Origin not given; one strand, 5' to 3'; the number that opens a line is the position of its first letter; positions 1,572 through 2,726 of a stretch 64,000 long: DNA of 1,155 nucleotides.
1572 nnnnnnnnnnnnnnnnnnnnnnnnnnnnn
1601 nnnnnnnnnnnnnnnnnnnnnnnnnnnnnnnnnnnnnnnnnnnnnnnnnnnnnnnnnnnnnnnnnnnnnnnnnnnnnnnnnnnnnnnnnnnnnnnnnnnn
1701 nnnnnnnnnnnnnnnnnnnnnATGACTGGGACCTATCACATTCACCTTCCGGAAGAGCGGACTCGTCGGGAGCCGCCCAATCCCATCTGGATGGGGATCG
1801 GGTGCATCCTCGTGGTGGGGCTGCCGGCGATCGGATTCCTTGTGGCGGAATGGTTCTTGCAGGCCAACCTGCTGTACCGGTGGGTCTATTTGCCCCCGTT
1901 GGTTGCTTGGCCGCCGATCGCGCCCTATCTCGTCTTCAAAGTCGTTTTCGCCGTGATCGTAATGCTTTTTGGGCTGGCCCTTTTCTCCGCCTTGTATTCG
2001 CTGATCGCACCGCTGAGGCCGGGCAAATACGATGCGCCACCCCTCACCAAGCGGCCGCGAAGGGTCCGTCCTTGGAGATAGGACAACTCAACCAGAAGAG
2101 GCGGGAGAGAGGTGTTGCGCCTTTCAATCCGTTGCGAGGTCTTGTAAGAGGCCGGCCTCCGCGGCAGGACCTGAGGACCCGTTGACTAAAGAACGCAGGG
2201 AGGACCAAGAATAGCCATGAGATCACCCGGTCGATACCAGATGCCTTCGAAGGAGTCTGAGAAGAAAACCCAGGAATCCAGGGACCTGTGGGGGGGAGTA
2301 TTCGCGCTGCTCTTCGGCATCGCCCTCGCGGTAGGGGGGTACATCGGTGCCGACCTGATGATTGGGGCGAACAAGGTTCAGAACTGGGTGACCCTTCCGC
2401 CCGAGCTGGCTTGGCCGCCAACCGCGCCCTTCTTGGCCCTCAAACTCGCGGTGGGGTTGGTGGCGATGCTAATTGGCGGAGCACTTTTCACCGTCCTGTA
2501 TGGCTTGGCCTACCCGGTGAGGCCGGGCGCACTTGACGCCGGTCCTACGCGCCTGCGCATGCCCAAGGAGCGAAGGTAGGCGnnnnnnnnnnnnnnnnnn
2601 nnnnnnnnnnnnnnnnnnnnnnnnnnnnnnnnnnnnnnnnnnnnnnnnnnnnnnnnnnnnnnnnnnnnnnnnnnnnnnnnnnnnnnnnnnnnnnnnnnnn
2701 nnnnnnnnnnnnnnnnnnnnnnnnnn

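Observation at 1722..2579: Two tandem paralogous 2-TM mini-proteins embedded between the subunit genes of a molybdenum hydroxylase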

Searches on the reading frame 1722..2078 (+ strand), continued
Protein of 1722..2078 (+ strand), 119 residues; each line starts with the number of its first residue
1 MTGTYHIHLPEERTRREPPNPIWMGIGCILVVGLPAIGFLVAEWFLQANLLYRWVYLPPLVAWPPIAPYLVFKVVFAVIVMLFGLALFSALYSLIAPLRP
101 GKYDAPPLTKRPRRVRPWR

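Call 32: search_solved_structures(query=A2, max_evalue=10)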
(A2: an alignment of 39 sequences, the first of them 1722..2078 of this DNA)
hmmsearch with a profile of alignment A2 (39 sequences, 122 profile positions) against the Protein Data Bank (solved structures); distinct sequences matched with E-value up to 10: 3.
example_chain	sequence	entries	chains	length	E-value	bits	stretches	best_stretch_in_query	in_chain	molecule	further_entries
7d5i_A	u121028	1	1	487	0.32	14.1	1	30-117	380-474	Cytochrome D ubiquinol oxidase subunit 1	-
8k7t_B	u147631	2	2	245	0.46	13.5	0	46-99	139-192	High affinity immunoglobulin epsilon receptor subunit beta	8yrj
9e02_E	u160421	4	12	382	3.1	10.9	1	27-109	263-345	Sec-independent protein translocase protein TatC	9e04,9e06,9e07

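Call 33: search_protein_families(library=pfam, alignment_id=A2, max_evalue=1)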
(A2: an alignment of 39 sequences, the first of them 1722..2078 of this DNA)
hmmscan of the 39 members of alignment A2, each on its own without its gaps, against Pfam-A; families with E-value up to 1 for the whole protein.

A. member 1, window:1722-2078:+ (119 aa): 0 families

B. families by the number of members that match (of 39 scanned): 39 families (the first 25 are shown)
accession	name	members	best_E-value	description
PF04039.18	MnhB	4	0.00019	Domain related to MnhB subunit of Na+/H+ antiporter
PF20990.2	DUF2207_C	3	0.036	Predicted membrane protein (DUF2207) C-terminal domain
PF03631.20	Virul_fac_BrkB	2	0.002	Virulence factor BrkB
PF04277.18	OAD_gamma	2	0.012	Oxaloacetate decarboxylase, gamma chain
PF04290.18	DctQ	2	0.017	Tripartite ATP-independent periplasmic transporters, DctQ component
PF07219.19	HemY_N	2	0.026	HemY protein N-terminus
PF03419.18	Peptidase_U4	2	0.031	Sporulation factor SpoIIGA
PF04893.22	Yip1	1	0.001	Yip1 domain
PF13396.11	PLDc_N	1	0.0032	Phospholipase_D-nuclease N-terminal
PF09446.15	VMA21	1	0.004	VMA21-like domain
PF13273.12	DUF4064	1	0.0049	Protein of unknown function (DUF4064)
PF20403.5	DUF6693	1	0.0049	Family of unknown function (DUF6693)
PF05251.17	Ost5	1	0.0061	Oligosaccharyltransferase subunit 5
PF03239.20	FTR1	1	0.011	Iron permease FTR1 family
PF07690.21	MFS_1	1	0.014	Major Facilitator Superfamily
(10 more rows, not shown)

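Call 39: search_protein_families(library=pfam, proteins=[L022:5416-5823:+, L022:5926-6843:+, L022:6853-8550:+, L040:5410-6846:-, L040:6906-7649:+, L040:7687-8133:+], max_evalue=0.001)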
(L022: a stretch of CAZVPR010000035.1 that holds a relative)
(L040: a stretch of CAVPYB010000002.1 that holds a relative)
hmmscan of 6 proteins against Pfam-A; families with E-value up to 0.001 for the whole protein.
L022:5416-5823:+ (136 aa): 0 families

L022:5926-6843:+ (306 aa): 3 families
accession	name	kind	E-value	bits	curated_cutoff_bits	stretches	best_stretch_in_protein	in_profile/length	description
PF00892.27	EamA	-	3.1e-43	147.7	28.2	2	12-140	7-134/135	EamA-like transporter family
PF16913.11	PUNUT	-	0.00016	21.5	30.6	1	72-143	78-148/321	Purine nucleobase transmembrane transport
PF06027.18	SLC35F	-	0.0005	20.1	21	1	15-203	16-209/299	Solute carrier family 35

L022:6853-8550:+ (566 aa): 1 family
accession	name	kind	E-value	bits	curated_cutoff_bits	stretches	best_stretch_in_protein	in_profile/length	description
PF21850.2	DUF6909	-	8.6e-226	750.8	27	1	32-560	1-535/535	Family of unknown function (DUF6909)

L040:5410-6846:- (478 aa): 1 family
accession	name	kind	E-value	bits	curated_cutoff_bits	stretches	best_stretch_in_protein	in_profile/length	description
PF00202.27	Aminotran_3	-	1.6e-93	314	30.5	1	56-470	7-403/403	Aminotransferase class-III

L040:6906-7649:+ (248 aa): 0 families

L040:7687-8133:+ (149 aa): 0 families

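Call 46: search_protein_families(library=ncbifam, proteins=[P0238, P0052, P0236, P0247, P0189], max_evalue=1)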
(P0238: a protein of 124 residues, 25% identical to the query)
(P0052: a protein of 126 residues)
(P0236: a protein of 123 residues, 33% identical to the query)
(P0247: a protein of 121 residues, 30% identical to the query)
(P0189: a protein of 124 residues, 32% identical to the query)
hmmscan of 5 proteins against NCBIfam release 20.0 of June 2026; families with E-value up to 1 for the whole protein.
P0238 (124 aa): 2 families
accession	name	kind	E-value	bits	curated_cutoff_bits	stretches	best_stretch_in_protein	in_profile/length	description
NF003004.0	PRK03814.1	equivalog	0.013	15.8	84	1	74-120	7-52/86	oxaloacetate decarboxylase subunit gamma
TIGR01195.1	oadG_fam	subfamily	0.11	13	36.05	1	73-101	3-30/84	sodium pump decarboxylases, gamma subunit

P0052 (126 aa): 0 families

P0236 (123 aa): 0 families

P0247 (121 aa): 0 families

P0189 (124 aa): 1 family
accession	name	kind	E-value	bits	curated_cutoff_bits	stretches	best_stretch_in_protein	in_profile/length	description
NF006372.0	PRK08600.1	equivalog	0.055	13.5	127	1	34-100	30-96/113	Na(+)/H(+) antiporter subunit C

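Call 47: predict_structure(alignment_id=A2)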
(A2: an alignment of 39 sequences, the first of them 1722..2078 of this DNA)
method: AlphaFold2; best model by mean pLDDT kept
length: 119 residues; sequences in the alignment: 39
mean_pLDDT: 84.2   pTM: 0.60
mean pLDDT of the five models: 84.2, 83.7, 82.7, 82.6, 81.6
residues with pLDDT >= 90: 56; 70-90: 48; 50-70: 14; < 50: 1
segments of 3 or more residues with pLDDT < 50: none
pLDDT, mean of each block of 10 residues (from residue 1): 55 68 92 93 93 91 84 91 94 90 81 79
secondary structure, 60 per line:
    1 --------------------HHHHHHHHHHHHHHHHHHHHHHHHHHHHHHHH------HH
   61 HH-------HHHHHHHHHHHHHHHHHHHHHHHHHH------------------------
elements in order: H21-52 H59-62 H70-95

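Call 51: fold_search(model_id=the predicted structure, library=pdb)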
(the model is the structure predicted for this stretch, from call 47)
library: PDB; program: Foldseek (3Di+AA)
matches with E <= 10: 20; with E <= 0.001: 0
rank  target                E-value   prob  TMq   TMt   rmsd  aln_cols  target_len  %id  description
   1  6mma_D                4.2e+00  0.06  0.23  0.06  10.4       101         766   17  Diheteromeric NMDA receptor GluN1/GluN2A in the 'Extended' conformation, in complex with glycine and glutamate, in the (released 2018-11-28)
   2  6whu_A                4.7e+00  0.07  0.27  0.05  11.8       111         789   16  GluN1b-GluN2B NMDA receptor in complex with SDZ 220-040 and L689,560, class 1 (released 2020-08-05)
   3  7teb_C                5.7e+00  0.06  0.27  0.05  12.0       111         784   17  Cryo-EM structure of GluN1b-2B NMDAR complexed to Fab2 non-active1-like (released 2022-03-02)
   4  6mmk_D                6.1e+00  0.06  0.26  0.06  10.5       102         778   15  Diheteromeric NMDA receptor GluN1/GluN2A in the '1-Knuckle' conformation, in complex with glycine and glutamate, in th (released 2018-11-28)
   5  9nr7_D                6.5e+00  0.06  0.26  0.10  11.6        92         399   22  The structure of GluA1/A4 LBD-TMD in Noelin-AMPAR complex (released 2025-07-02)
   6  10fd_A                6.5e+00  0.05  0.23  0.06  11.2        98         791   16  SK5G-Matured in complex with GluN1-GluN2B, full refinement (released 2026-03-25)
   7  9unj_D                6.9e+00  0.06  0.24  0.06  11.2        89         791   15  native NMDA receptor-GluN1/N2A-S1 in closed state (released 2026-02-18)
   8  7teb_A                6.9e+00  0.05  0.27  0.05  12.0       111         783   17  Cryo-EM structure of GluN1b-2B NMDAR complexed to Fab2 non-active1-like (released 2022-03-02)
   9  6mmr_A                6.9e+00  0.04  0.21  0.05  10.8        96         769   14  Diheteromeric NMDA receptor GluN1/GluN2A in the '2-Knuckle-Symmetric' conformation, in complex with glycine and glutam (released 2018-11-28)
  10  7tes_A                7.8e+00  0.04  0.28  0.05  12.4       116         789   15  Cryo-EM structure of GluN1b-2B NMDAR in complex with Fab5 in Non-active1 conformation (released 2022-03-02)
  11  6mmt_A                7.8e+00  0.03  0.22  0.05  12.3       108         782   12  Triheteromeric NMDA receptor GluN1/GluN2A/GluN2A* in the '1-Knuckle' conformation, in complex with glycine and glutama (released 2018-11-28)
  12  9unj_C                8.3e+00  0.06  0.25  0.04  11.7        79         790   18  native NMDA receptor-GluN1/N2A-S1 in closed state (released 2026-02-18)
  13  7te9_A                8.3e+00  0.04  0.27  0.05  11.7       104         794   14  Cryo-EM structure of GluN1b-2B NMDAR complexed to Fab2 class1 (released 2022-03-02)
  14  6whv_C                8.3e+00  0.04  0.27  0.05  11.7       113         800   16  GluN1b-GluN2B NMDA receptor in complex with SDZ 220-040 and L689,560, class 2 (released 2020-08-05)
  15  9iyq_A                8.9e+00  0.06  0.27  0.05  11.0        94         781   18  Structure of the human GluN1-N2B NMDA receptors in the Mg2+ free state (released 2025-03-05)
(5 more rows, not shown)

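Call 60: search_protein_families(library=pfam, proteins=[L030:2910-3995:-, L030:4083-4772:+, L030:5883-6524:+, L030:6861-7928:+, L030:8480-9883:-], max_evalue=0.001)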
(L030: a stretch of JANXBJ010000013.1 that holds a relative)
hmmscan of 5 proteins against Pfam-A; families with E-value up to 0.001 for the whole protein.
L030:2910-3995:- (361 aa): 6 families
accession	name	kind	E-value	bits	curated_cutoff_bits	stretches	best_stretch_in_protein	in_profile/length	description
PF00639.27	Rotamase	-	3e-14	54.2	21.7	1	249-321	19-96/97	PPIC-type PPIASE domain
PF13616.12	Rotamase_3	-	7e-13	49.6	22.5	1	235-323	12-115/116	PPIC-type PPIASE domain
PF13145.12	Rotamase_2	-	8.7e-11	43.1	27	1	241-333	25-118/121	PPIC-type PPIASE domain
PF13623.11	SurA_N_2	-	4.6e-10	40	28.5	1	118-188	43-122/145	SurA-like N-terminal domain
PF13624.11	SurA_N_3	-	8.2e-10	39.2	27.2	1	118-221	41-158/162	SurA-like N-terminal domain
PF09312.16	SurA_N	-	0.00062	20.4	30.8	0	151-222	43-115/118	SurA N-terminal domain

L030:4083-4772:+ (230 aa): 1 family
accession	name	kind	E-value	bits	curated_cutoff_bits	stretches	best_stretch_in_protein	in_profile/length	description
PF01126.25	Heme_oxygenase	-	5.6e-65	219.4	23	1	14-215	3-204/204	Heme oxygenase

L030:5883-6524:+ (214 aa): 2 families
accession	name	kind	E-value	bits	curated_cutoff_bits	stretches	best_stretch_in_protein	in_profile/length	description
PF13483.12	Lactamase_B_3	-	1.7e-39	135.8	24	1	2-162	1-160/160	Beta-lactamase superfamily domain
PF12706.13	Lactamase_B_2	-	1.8e-07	31.4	27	1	65-163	90-200/200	Beta-lactamase superfamily domain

L030:6861-7928:+ (356 aa): 4 families
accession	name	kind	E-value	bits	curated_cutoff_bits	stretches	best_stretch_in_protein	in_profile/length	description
PF14815.12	NUDIX_4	-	1.2e-22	80.2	35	1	233-347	2-111/113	NUDIX domain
PF00293.34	NUDIX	-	8e-19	68.4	21.1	1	228-345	3-129/134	NUDIX domain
PF00730.31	HhH-GPD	-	1.5e-17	64.3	26.2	1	33-150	1-90/108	HhH-GPD superfamily base excision DNA repair protein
PF00633.29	HHH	-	3.1e-07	30.3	24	1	98-126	2-30/30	Helix-hairpin-helix motif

L030:8480-9883:- (467 aa): 10 families
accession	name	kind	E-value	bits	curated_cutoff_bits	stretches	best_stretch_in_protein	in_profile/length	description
PF07992.20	Pyr_redox_2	-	4.4e-13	49.7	26.1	1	23-210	2-187/291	Pyridine nucleotide-disulphide oxidoreductase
PF01488.26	Shikimate_DH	-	7.6e-07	29.7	24.3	0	162-235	12-84/138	Shikimate / quinate 5-dehydrogenase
PF00743.25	FMO-like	-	6e-06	25.4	22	1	112-197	139-216/532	Flavin-binding monooxygenase-like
PF13450.12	NAD_binding_8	-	1e-05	26.2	21.9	1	26-63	1-38/68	NAD(P)-binding Rossmann-like domain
PF01946.23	Thi4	-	1.6e-05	24.7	26.2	1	23-61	19-58/235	Thi4 family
PF03486.20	HI0933_like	-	1.7e-05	24.8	50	1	23-57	2-36/244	HI0933-like protein Rossmann domain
PF03807.23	F420_oxidored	-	0.00024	22.1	21.6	0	164-212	1-49/94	NADP oxidoreductase coenzyme F420-dependent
PF01494.25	FAD_binding_3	-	0.00024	20.9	22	1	23-53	3-33/349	FAD binding domain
PF12831.13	FAD_oxidored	-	0.00045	20.1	27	1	24-63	2-41/416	FAD dependent oxidoreductase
PF01266.30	DAO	-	0.00053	20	27.9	0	24-56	2-34/353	FAD dependent oxidoreductase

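Call 65: predict_structure(alignment_id=A4)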
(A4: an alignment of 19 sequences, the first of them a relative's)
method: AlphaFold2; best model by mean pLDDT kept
length: 219 residues; sequences in the alignment: 19
mean_pLDDT: 81.1   pTM: 0.51
mean pLDDT of the five models: 81.1, 79.9, 77.8, 76.6, 75.5
residues with pLDDT >= 90: 72; 70-90: 104; 50-70: 25; < 50: 18
segments of 3 or more residues with pLDDT < 50: 104-107, 115-121
pLDDT, mean of each block of 10 residues (from residue 1): 50 58 86 94 95 94 95 96 91 80 54 48 67 86 87 83 84 86 84 83 91 95
secondary structure, 60 per line:
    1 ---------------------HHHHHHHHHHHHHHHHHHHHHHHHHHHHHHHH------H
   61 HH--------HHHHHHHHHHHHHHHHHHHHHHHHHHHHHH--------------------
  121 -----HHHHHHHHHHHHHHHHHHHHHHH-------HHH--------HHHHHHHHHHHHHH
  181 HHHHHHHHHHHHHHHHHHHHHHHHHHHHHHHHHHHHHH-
elements in order: H22-53 H71-100 H126-148 H167-218

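Call 68: find_encoding_contigs(protein=P0011, flank=5000, max_places=2)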
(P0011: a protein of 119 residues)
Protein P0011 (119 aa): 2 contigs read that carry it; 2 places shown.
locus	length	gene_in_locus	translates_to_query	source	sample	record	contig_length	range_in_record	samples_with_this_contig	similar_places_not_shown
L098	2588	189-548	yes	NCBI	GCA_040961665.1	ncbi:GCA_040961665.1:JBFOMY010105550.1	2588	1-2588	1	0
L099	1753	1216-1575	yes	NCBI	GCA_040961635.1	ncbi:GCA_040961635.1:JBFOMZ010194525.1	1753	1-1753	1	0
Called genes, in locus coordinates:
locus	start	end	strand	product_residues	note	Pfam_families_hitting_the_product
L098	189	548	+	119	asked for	-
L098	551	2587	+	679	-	?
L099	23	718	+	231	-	PF00111:Fer2 (weak), PF01799:Fer2_2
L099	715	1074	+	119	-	-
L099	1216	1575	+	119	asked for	-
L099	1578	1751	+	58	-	?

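Call 69: find_encoding_contigs(protein=P0010, flank=5000, max_places=2)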
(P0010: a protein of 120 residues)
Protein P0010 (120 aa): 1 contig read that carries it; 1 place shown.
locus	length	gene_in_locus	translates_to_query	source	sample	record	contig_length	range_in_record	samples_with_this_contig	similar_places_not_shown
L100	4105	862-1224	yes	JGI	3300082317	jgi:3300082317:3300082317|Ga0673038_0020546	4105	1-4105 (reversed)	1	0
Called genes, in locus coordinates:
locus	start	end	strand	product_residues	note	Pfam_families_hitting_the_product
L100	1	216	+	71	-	?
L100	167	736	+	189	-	PF03358:FMN_red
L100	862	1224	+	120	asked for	-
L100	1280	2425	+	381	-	PF05834:Lycopene_cycl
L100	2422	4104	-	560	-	?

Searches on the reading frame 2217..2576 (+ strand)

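Call 5: search_protein_families(library=pfam, proteins=[window:2217-2576:+], max_evalue=0.1)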
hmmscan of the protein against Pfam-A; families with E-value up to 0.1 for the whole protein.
window:2217-2576:+ (120 aa): 2 families
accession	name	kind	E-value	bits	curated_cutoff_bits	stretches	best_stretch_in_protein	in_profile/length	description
PF04893.22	Yip1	-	0.001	19.4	28.6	1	10-95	7-84/173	Yip1 domain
PF04290.18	DctQ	-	0.017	15.4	28.3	1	17-91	60-127/132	Tripartite ATP-independent periplasmic transporters, DctQ component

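Call 6: search_protein_families(library=ncbifam, proteins=[window:2217-2576:+], max_evalue=0.1)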
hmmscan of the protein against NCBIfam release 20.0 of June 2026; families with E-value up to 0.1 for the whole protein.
window:2217-2576:+ (120 aa): 1 family
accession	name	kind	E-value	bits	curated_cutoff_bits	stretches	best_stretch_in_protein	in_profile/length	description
NF007952.0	PRK10671.1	equivalog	0.041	12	1316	1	21-59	187-225/838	copper-exporting P-type ATPase CopA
